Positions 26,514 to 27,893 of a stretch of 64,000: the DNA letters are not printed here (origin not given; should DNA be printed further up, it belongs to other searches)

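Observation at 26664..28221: Leaderless aspzincin (M35-like) metalloprotease with its own downstream lipoprotein: candidate effector/immunity or protease/inhibitor pair in a lower-GC islet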

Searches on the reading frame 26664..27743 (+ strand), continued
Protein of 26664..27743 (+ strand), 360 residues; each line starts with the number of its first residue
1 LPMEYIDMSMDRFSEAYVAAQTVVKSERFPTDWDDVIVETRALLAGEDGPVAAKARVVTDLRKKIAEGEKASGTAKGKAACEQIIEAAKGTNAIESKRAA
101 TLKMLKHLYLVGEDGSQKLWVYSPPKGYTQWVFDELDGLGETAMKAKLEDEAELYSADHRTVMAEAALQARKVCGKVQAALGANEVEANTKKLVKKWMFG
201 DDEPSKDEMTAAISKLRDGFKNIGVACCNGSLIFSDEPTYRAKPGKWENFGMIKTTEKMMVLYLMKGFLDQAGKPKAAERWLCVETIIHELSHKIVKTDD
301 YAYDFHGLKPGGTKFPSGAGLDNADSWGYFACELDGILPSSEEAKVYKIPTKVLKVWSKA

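Call 23: find_related_loci(query=A1, collection=genome_contigs, flank=10000)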
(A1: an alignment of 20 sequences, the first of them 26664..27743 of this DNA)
Query A1 (360 aa) in genome_contigs; peptide patterns used: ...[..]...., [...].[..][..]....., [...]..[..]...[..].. (x = any residue, [..] = any of these).
65 stretches matched a pattern; 54 encode a relative of the query (tblastn E <= 1e-3); 52 distinct loci.
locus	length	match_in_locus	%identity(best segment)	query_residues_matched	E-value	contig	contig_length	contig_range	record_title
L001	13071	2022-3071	66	6-359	3e-160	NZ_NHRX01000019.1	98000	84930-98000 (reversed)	Rhodocyclus purpureus strain DSM 168 scaffold0019, whole genome shotgun sequence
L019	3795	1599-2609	40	10-349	1e-70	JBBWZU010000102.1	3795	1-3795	MAG: Hyphomicrobiales bacterium isolate Holy_369 scaffold_3127584, whole genome shotgun sequence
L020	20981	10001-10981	39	10-346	4e-69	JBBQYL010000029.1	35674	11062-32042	MAG: Burkholderiales bacterium isolate Co_metawrap_2161 Cmw_2161_k141_13070295_length_35674_cov_31.0000, whole genome sh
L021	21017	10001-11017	39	9-352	8e-68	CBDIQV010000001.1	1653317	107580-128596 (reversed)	MAG: Caulobacteraceae bacterium isolate NI882-mx-bin13 genome assembly, contig: N-N882-C58, whole genome shotgun sequenc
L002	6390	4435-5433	40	9-346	1e-67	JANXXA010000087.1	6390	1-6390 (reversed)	MAG: Phenylobacterium sp. isolate GL140_2_metabat_323 GL140_2_k141_1743974, whole genome shotgun sequence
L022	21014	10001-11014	40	10-347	9e-67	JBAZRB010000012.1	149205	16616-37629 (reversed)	MAG: Rhodanobacter sp. isolate SO_2017_GW1_138 NODE_817_length_149205_cov_9.805659_OW334_2017, whole genome shotgun sequ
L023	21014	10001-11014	38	7-346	2e-64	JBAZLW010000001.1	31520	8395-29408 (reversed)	MAG: Hydrogenophilaceae bacterium isolate SO_2017_LW4_24 scaffold_3119_c1_LW137-91_2017, whole genome shotgun sequence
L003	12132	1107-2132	38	7-348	2e-64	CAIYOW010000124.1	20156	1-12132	MAG: uncultured Methylococcaceae bacterium isolate Kiruna_bin-11170 genome assembly, contig: bin-11170:124/162, whole ge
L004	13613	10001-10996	39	9-348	5e-64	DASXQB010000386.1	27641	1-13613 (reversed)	MAG TPA_asm: Polyangia bacterium isolate SMAG_U5423 k141_899794, whole genome shotgun sequence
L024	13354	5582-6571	37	9-349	3e-64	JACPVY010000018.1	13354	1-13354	MAG: Burkholderiales bacterium isolate NC_groundwater_797_Pr6_B-0.1um_51_7 kurt_kritikos_18_scaffold_59514, whole genome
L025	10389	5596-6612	35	10-348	5e-62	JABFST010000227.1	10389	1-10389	MAG: Methylococcaceae bacterium isolate WB-IL-19 seq_3301, whole genome shotgun sequence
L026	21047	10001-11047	38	8-348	9e-62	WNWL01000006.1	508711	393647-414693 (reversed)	Oceanobacillus sp. HTM 045 NODE_6_length_508711_cov_459.178346, whole genome shotgun sequence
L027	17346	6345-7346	38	10-346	1e-61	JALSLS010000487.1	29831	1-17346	MAG: Methylomonas sp. isolate 355-202_metabat2_scaf2bin.044 355-202_scaffold_916_c1, whole genome shotgun sequence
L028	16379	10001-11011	36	10-348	7e-62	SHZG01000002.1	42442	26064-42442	MAG: Methylococcales bacterium isolate Baikal-deep-G143 BACOMB-C3778, whole genome shotgun sequence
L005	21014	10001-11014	40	9-348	2e-60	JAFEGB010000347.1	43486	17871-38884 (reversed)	MAG: Proteobacteria bacterium isolate SZAS TMP-80 LIN-319__347__length-43486, whole genome shotgun sequence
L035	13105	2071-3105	37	2-348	8e-64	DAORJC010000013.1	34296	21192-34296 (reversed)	MAG TPA_asm: Aquabacterium sp. isolate AMR_MDS_5561 NODE_197_length_34296_cov_7.216933, whole genome shotgun sequence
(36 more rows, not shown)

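Call 42: predict_structure(alignment_id=A1)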
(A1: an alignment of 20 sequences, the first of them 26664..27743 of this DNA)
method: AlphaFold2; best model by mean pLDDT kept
length: 360 residues; sequences in the alignment: 20
mean_pLDDT: 86.3   pTM: 0.87
mean pLDDT of the five models: 86.3, 85.2, 83.4, 83.4, 83.1
residues with pLDDT >= 90: 213; 70-90: 107; 50-70: 21; < 50: 19
segments of 3 or more residues with pLDDT < 50: 1-7, 72-74, 353-360
pLDDT, mean of each block of 10 residues (from residue 1): 52 95 92 90 94 93 83 59 89 85 96 80 93 93 93 91 92 97 90 95 93 97 94 90 73 90 88 75 94 93 78 80 95 94 80 42
secondary structure, 60 per line:
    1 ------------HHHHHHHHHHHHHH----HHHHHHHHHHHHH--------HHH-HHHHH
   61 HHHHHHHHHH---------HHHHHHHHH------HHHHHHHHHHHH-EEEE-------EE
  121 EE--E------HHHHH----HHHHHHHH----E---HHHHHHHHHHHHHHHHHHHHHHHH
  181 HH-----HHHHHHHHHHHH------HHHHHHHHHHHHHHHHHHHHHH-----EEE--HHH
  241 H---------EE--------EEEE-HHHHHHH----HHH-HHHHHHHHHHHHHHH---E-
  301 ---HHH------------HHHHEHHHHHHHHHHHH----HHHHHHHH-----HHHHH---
elements in order: H13-26 H31-43 H56-70 H80-88 H95-106 E108-111 E119-122 H132-136 H141-148 H157-182 H188-199 H206-227 E233-235 H238-241 E261-264 H266-272 H281-295 H319-322 H324-335 H340-347 H353-357

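Call 47: fold_search(model_id=the predicted structure, library=pdb)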
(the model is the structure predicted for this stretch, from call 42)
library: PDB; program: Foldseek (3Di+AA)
matches with E <= 10: 56; with E <= 0.001: 2
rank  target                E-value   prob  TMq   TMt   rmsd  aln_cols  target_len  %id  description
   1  2x3b_A                5.4e-04  1.00  0.34  0.41   4.1       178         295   20  AsaP1 inactive mutant E294A, an extracellular toxic zinc metalloendopeptidase (released 2011-02-02)
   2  1eb6                  9.1e-04  1.00  0.35  0.64   4.7       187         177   13  Deuterolysin from Aspergillus oryzae (released 2001-11-23)
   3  6r5b_A                5.5e-01  0.20  0.18  0.28  15.3       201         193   15  Crystal structure of PPEP-1(W103H/E143A/Y178F) in complex with substrate peptide Ac-EVNPPVP-CONH2 (released 2019-06-12)
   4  9g9m_A                8.9e-01  0.03  0.08  0.07  23.7       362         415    9  Lipid III flippase WzxE with NB10 and NB7 nanobodies in outward-facing conformation - crystal 1 (released 2025-01-22)
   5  8zaf_A                1.4e+00  0.03  0.11  0.12  20.4       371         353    9  Crystal structure of SkABA3 from Shimazuella kribbensis (released 2024-12-11)
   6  6r4z_A                1.7e+00  0.10  0.18  0.26  15.0       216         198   13  Crystal structure of holo PPEP-1(E143A/Y178F) in complex with product peptide Ac-EVNP-CO2 (substrate peptide: Ac-EVNPP (released 2019-06-12)
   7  6hgz_A                2.2e+00  0.02  0.10  0.11  23.5       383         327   12  ADP-ribosylserine hydrolase ARH3 of Latimeria chalumnae in complex with ADP-ribose (released 2018-11-28)
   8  1xwo_B                2.6e+00  0.02  0.15  0.13  19.0       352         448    8  crystal structrue of goose delta crystallin (released 2005-10-18)
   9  2e9f_A                2.7e+00  0.02  0.14  0.12  20.7       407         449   12  Crystal Structure of T.th.HB8 Argininosuccinate lyase complexed with L-Arginine (released 2007-07-31)
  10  9y6j                  2.8e+00  0.02  0.11  0.12  20.6       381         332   13  Avermitilol synthase: Complex with Mg, inorganic pyrophosphate, and bicyclic tetralin-based tertiary amine (released 2025-12-17)
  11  5xqz_B                2.9e+00  0.04  0.14  0.20  13.3       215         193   10  Structure of the MOB1-NDR2 complex (released 2018-08-29)
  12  3bjd_A                3.2e+00  0.03  0.14  0.15  22.8       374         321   11  Crystal structure of putative 3-oxoacyl-(acyl-carrier-protein) synthase from Pseudomonas aeruginosa (released 2007-12-11)
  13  9kme_C                3.6e+00  0.02  0.11  0.15  22.5       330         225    9  Crystal structure of soluble bacteriorhodopsin NeuroBR_A (released 2025-06-04)
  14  6g1q_A                3.9e+00  0.02  0.13  0.14  22.9       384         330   11  ADP-ribosylserine hydrolase ARH3 of Latimeria chalumnae in complex with ADP-ribose (released 2018-11-28)
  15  9g95_A                4.1e+00  0.03  0.12  0.11  18.4       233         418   12  Lipid III flippase WzxE with NB10 nanobody in outward-facing conformation at 2.7552 A (released 2025-01-22)
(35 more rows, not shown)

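Call 49: find_related_loci(query=A4, collection=genome_contigs, flank=6000)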
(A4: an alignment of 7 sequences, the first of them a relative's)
Query A4 (113 aa) in genome_contigs; peptide patterns used: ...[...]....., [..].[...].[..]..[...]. (x = any residue, [..] = any of these).
161 stretches matched a pattern; 77 encode a relative of the query (tblastn E <= 1e-3); 77 distinct loci.
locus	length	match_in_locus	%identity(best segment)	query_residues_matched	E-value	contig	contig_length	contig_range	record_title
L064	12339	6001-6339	100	1-113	3e-75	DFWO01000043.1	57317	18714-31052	MAG TPA_asm: Methylococcaceae bacterium UBA4132 UBA4132_contig_6311, whole genome shotgun sequence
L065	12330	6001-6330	77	1-110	5e-56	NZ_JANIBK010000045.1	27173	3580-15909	Methylomonas rivi strain WSC-6 WSC6.00045, whole genome shotgun sequence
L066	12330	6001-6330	76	1-110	2e-55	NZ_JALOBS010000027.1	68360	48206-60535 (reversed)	MAG: Methylomonas sp. isolate SO_2017_LW3 bin 4 NODE_811_length_68360_cov_1.916551_LW162_2017, whole genome shotgun sequ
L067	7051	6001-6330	68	1-110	3e-49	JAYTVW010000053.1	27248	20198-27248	MAG: Rhodocyclales bacterium isolate GFS_5745 GFS_5745_52, whole genome shotgun sequence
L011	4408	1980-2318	66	1-113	2e-48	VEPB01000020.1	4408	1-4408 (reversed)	MAG: Methylococcaceae bacterium isolate MnB_9 Mn-Methylococcaceae-1_1712, whole genome shotgun sequence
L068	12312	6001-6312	63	7-110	5e-43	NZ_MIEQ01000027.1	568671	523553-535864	Motiliproteus sp. MSK22-1 scaffold22_cov2543_read212, whole genome shotgun sequence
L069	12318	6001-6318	60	7-112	1e-42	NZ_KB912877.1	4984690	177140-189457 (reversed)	Methylobacter marinus A45 MetmaDRAFT_scaffold1.1, whole genome shotgun sequence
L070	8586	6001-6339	54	2-112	2e-39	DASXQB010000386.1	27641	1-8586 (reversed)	MAG TPA_asm: Polyangia bacterium isolate SMAG_U5423 k141_899794, whole genome shotgun sequence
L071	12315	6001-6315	56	7-111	5e-39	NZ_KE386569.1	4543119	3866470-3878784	Methylobacter luteus IMV-B-3098 MetluDRAFT_scaffold1.1, whole genome shotgun sequence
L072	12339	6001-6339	56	3-111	8e-38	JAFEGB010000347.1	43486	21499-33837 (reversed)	MAG: Proteobacteria bacterium isolate SZAS TMP-80 LIN-319__347__length-43486, whole genome shotgun sequence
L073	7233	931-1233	54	10-110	2e-37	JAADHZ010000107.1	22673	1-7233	MAG: Gammaproteobacteria bacterium isolate M_MetaBat.225 contig-127_3036, whole genome shotgun sequence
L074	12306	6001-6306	53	9-112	6e-37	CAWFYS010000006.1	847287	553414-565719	MAG: uncultured Alphaproteobacteria bacterium isolate MFD06742.bin.2.154 genome assembly, contig: contig_2083, whole gen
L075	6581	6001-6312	50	10-113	3e-36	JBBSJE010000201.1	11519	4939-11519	MAG: Polyangia bacterium isolate LS4_concoct.240 LS4_concoct.240_K_3217479_L_11519_cov_10.0567, whole genome shotgun seq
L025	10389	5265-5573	55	9-111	5e-36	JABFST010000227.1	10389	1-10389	MAG: Methylococcaceae bacterium isolate WB-IL-19 seq_3301, whole genome shotgun sequence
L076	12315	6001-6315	51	7-111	2e-35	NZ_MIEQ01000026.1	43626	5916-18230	Motiliproteus sp. MSK22-1 scaffold21_cov2717_read212, whole genome shotgun sequence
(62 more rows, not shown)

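Call 70: search_solved_structures(query=A1, max_evalue=10, show_alignments=2)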
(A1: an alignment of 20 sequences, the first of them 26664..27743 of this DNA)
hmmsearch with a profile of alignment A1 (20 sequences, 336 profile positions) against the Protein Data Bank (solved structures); distinct sequences matched with E-value up to 10: 11.
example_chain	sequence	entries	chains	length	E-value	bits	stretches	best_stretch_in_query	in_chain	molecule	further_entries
1g12_A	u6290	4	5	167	2.1e-06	30.7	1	225-319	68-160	PEPTIDYL-LYS METALLOENDOPEPTIDASE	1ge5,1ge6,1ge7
2x3a_A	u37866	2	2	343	1.7e-05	27.7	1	151-320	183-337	TOXIC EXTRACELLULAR ENDOPEPTIDASE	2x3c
2x3b_A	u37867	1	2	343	3.1e-05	26.8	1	151-320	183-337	TOXIC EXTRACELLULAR ENDOPEPTIDASE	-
8ik5_C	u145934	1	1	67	0.0041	19.9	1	138-200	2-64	LMX1A factor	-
8ilw_C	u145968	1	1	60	0.012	18.3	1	146-200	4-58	LMX1A factor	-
8ike_C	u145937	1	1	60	0.015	18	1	147-200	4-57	LMX1A factor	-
1y1l_A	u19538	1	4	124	0.33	13.6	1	152-233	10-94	arsenate reductase (arsC)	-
6zvj_C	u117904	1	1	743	0.36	13.5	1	6-103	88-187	Eukaryotic translation initiation factor 3 subunit C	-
2hew_F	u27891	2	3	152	0.66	12.6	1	216-261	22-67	Tumor necrosis factor ligand superfamily member 4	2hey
4npc_A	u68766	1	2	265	0.8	12.3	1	164-267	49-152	Sorbitol dehydrogenase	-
1eb6_A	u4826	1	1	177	1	12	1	271-320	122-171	NEUTRAL PROTEASE II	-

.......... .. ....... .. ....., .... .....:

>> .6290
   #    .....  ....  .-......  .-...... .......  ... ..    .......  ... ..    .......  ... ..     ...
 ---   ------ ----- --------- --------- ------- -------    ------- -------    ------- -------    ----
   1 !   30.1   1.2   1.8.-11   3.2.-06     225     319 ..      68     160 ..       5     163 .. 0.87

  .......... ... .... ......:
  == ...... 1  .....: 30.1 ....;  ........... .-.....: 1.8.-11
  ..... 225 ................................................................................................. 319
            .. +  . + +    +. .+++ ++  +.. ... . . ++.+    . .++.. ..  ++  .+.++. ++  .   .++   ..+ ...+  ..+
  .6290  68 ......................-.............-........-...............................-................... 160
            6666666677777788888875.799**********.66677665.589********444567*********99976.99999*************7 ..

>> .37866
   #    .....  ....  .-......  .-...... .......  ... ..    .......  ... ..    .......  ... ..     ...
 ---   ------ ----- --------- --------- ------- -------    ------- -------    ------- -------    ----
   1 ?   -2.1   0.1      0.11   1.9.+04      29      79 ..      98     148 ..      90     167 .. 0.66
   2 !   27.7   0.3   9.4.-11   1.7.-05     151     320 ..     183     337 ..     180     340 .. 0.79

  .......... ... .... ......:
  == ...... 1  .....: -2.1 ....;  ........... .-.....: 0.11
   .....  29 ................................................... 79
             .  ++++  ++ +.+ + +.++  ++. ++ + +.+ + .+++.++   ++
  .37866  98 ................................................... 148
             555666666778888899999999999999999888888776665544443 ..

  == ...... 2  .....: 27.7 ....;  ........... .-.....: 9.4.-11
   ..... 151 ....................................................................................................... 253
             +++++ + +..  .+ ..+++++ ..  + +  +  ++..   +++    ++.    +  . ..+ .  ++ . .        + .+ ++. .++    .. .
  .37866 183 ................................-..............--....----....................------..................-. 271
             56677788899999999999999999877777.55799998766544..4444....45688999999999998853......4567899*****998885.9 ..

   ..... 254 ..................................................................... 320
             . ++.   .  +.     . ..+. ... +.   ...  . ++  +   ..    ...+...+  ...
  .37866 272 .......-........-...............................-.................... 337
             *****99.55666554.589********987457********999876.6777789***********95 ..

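Call 77: search_protein_families(library=pfam, proteins=[L014:11824-13176:+, L035:5856-6782:+], max_evalue=0.001)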
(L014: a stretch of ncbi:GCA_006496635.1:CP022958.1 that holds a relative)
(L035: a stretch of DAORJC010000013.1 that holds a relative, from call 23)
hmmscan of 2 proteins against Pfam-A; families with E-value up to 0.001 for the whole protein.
L014:11824-13176:+ (451 aa): 33 families (the best 25 are shown)
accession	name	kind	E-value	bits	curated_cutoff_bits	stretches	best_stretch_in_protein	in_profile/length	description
PF07719.23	TPR_2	-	3.2e-35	117.8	27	3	86-116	3-33/34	Tetratricopeptide repeat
PF13414.12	TPR_11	-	2.6e-33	113.8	26.8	4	129-166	5-42/42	TPR repeat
PF00515.34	TPR_1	-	1.2e-32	110.8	27.8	3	86-116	3-33/34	Tetratricopeptide repeat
PF13431.12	TPR_17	-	1.8e-28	96.9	24.4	1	140-172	1-33/34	Tetratricopeptide repeat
PF13181.12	TPR_8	-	2.8e-28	96.1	25.7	1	86-116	3-33/34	Tetratricopeptide repeat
PF13428.12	TPR_14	-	4.7e-27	92.1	23.5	3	186-228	1-43/44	Tetratricopeptide repeat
PF13432.12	TPR_16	-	6.6e-27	94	32.7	3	157-220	2-65/65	Tetratricopeptide repeat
PF14559.12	TPR_19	-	2.4e-26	92.3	25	4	130-172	3-45/68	Tetratricopeptide repeat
PF13424.12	TPR_12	-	2.9e-24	85.5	30.1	4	86-148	5-75/77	Tetratricopeptide repeat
PF13176.12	TPR_7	-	4.6e-24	82.8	27.9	0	87-118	2-33/36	Tetratricopeptide repeat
PF24575.1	TPR_Slam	-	2.8e-15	57.1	35.2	0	107-158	38-87/104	Surface lipoprotein assembly modifier, N-terminal TPR repeats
PF13374.12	TPR_10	-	4.8e-15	55.4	27.5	0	121-147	5-31/42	Tetratricopeptide repeat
PF23914.1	TPR_CcmH_CycH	-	1.3e-14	54.8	42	1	73-186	39-155/158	Cytochrome c-type biogenesis protein H TPR domain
PF13489.12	Methyltransf_23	-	1.3e-12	48.2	27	1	264-420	4-159/164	Methyltransferase domain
PF08241.18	Methyltransf_11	-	1.4e-12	48.5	21.2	1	287-380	1-95/95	Methyltransferase domain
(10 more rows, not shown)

L035:5856-6782:+ (309 aa): 1 family
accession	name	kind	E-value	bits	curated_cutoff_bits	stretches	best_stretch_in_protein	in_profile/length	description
PF14521.12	Aspzincin_M35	-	1.4e-05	26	30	1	237-280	91-138/142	Lysine-specific metallo-endopeptidase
